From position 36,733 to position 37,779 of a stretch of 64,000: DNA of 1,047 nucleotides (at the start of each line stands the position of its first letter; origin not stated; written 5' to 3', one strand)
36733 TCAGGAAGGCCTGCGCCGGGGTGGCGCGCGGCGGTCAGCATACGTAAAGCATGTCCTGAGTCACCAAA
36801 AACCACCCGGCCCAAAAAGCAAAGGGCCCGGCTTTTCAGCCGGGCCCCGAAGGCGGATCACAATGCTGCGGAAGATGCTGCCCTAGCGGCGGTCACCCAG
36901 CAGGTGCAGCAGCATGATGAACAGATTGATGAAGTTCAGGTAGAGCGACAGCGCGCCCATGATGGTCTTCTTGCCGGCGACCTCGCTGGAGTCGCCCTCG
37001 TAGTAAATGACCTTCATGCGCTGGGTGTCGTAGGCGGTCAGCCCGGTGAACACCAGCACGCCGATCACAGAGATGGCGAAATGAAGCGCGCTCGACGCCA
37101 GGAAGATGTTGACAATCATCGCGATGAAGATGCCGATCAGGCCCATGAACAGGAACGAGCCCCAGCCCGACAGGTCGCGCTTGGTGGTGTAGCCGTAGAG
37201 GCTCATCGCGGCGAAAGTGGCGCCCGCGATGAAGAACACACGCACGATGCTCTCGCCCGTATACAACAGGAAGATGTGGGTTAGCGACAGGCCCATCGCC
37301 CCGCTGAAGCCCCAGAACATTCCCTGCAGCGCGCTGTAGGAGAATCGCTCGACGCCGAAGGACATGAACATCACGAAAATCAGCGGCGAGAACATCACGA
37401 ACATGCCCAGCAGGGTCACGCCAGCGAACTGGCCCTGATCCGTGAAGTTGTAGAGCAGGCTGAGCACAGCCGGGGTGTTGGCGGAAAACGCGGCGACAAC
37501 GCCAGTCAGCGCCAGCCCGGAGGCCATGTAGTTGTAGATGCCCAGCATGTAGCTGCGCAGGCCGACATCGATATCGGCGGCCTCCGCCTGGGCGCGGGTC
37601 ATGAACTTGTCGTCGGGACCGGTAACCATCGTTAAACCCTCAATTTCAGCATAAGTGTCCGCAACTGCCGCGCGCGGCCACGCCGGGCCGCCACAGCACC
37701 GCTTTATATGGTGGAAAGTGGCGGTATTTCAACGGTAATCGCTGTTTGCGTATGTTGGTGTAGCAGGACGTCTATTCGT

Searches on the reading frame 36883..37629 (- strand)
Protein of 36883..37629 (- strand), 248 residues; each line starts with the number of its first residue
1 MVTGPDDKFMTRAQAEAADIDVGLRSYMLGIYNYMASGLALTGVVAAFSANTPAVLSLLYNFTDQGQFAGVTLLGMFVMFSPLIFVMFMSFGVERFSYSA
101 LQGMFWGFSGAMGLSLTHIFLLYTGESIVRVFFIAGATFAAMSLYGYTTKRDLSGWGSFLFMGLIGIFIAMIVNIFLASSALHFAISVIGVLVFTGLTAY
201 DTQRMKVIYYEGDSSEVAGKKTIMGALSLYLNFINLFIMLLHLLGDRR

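Call 39: search_protein_families(library=pfam, proteins=[window:36883-37629:-], max_evalue=0.00001)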
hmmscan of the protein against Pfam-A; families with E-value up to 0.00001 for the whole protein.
window:36883-37629:- (248 aa): 1 family
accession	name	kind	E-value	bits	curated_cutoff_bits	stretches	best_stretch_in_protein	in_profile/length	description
PF01027.25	Bax1-I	-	3.5e-60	203.8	34.1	1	25-244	1-207/207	Inhibitor of apoptosis-promoting Bax1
